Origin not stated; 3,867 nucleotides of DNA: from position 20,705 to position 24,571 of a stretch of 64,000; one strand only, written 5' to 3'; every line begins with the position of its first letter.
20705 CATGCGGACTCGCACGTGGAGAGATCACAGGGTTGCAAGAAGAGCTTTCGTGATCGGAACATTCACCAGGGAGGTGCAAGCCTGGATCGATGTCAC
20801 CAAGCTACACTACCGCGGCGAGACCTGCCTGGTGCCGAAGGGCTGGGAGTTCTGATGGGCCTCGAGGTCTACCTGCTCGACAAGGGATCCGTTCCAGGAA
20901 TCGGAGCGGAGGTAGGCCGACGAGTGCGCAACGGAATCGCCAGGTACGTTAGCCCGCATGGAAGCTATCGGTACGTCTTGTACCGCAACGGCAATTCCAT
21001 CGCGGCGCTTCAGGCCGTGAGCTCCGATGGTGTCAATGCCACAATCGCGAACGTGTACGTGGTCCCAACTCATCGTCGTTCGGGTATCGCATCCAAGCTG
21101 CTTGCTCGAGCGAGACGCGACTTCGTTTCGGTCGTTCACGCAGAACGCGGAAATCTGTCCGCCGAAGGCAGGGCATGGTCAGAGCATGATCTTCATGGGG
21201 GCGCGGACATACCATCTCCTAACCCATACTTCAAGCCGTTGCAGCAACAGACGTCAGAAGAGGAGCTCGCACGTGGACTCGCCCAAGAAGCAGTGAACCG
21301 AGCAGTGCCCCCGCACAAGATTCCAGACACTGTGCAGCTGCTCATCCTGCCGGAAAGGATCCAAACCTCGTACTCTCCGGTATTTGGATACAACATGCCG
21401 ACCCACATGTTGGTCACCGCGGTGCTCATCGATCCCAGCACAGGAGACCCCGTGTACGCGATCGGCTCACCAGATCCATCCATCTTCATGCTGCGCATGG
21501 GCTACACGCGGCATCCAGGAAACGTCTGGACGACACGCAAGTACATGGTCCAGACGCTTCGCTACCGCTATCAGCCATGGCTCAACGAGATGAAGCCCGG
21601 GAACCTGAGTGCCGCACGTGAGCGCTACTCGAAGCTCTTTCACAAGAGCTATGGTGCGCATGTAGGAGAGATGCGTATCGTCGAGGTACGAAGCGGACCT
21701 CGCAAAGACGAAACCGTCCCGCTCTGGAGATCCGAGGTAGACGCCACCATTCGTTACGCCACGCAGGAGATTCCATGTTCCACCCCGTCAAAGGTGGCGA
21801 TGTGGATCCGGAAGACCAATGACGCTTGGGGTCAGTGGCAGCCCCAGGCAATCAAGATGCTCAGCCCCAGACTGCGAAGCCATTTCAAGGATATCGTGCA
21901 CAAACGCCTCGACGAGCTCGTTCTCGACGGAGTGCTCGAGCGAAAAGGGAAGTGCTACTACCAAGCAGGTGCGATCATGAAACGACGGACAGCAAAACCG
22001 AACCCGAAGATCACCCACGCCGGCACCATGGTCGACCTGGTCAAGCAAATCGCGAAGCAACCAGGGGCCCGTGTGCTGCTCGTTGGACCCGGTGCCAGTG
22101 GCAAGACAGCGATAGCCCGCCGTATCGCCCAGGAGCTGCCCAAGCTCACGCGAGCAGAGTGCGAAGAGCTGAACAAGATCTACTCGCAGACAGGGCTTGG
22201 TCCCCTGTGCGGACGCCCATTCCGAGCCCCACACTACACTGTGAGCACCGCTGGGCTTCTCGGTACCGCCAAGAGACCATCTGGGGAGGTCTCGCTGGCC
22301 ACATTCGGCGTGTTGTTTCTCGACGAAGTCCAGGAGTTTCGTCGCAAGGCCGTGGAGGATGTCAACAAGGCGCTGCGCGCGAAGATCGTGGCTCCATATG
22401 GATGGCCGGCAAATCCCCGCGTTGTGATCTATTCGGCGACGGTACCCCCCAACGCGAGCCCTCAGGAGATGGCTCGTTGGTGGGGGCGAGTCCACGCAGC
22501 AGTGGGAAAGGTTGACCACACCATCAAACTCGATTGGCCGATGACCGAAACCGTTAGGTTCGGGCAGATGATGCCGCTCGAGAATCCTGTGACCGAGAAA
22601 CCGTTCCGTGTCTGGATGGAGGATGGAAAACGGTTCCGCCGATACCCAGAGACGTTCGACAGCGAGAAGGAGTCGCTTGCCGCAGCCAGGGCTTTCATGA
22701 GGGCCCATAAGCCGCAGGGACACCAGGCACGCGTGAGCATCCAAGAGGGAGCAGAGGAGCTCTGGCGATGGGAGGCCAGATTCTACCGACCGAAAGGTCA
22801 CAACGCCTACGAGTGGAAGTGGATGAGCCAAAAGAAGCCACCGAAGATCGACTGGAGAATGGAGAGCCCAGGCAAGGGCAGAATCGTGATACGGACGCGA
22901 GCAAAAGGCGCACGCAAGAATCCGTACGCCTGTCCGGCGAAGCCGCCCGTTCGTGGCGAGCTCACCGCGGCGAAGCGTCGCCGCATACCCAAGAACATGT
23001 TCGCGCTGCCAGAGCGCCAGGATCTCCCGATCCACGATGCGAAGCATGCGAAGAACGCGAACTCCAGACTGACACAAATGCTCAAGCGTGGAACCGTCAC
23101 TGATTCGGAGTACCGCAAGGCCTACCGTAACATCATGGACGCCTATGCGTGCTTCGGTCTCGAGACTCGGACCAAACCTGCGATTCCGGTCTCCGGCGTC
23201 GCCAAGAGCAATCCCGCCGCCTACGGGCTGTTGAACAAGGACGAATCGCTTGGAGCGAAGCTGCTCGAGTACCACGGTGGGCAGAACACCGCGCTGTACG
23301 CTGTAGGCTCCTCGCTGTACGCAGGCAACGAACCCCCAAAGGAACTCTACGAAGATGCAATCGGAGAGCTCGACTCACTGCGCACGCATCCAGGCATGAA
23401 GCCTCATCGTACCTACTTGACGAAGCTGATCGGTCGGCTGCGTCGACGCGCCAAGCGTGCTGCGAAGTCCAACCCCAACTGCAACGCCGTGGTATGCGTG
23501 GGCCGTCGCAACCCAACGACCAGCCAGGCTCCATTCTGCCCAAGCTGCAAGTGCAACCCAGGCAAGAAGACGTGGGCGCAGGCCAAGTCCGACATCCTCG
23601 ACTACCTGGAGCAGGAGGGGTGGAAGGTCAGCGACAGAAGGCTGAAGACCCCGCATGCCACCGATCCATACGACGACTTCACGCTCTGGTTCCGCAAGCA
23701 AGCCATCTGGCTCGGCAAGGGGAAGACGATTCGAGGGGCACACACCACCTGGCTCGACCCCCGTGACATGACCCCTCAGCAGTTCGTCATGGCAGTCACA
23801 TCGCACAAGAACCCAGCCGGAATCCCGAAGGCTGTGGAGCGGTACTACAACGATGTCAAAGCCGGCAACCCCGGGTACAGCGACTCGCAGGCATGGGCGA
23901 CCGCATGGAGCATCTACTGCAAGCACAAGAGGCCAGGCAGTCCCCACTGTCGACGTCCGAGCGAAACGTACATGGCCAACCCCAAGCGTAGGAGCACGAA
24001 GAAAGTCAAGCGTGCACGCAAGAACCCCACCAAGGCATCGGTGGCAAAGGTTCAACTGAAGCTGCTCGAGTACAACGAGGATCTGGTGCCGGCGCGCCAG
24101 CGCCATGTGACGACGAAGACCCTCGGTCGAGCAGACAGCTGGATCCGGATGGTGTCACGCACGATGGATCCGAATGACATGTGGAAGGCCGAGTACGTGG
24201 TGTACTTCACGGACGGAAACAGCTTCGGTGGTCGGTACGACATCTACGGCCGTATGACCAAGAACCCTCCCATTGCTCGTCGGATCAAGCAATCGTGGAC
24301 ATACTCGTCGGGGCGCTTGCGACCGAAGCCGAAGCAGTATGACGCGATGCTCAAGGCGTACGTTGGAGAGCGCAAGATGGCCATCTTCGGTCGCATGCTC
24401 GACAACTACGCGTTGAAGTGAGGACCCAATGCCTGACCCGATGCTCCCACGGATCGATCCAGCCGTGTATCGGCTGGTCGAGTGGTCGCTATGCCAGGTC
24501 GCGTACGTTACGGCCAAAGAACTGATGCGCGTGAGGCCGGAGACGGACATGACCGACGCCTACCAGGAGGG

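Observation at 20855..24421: Polyvalent protein segmented by (K/R)xNP motifs: a likely packaged multi-effector polyprotein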

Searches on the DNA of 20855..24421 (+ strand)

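Call 10: search_dna_similar(query=window:20855-24421:+, collection=phages, mode=distant, max_rows=20)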
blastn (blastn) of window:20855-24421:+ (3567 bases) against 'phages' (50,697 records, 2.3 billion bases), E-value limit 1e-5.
No match.
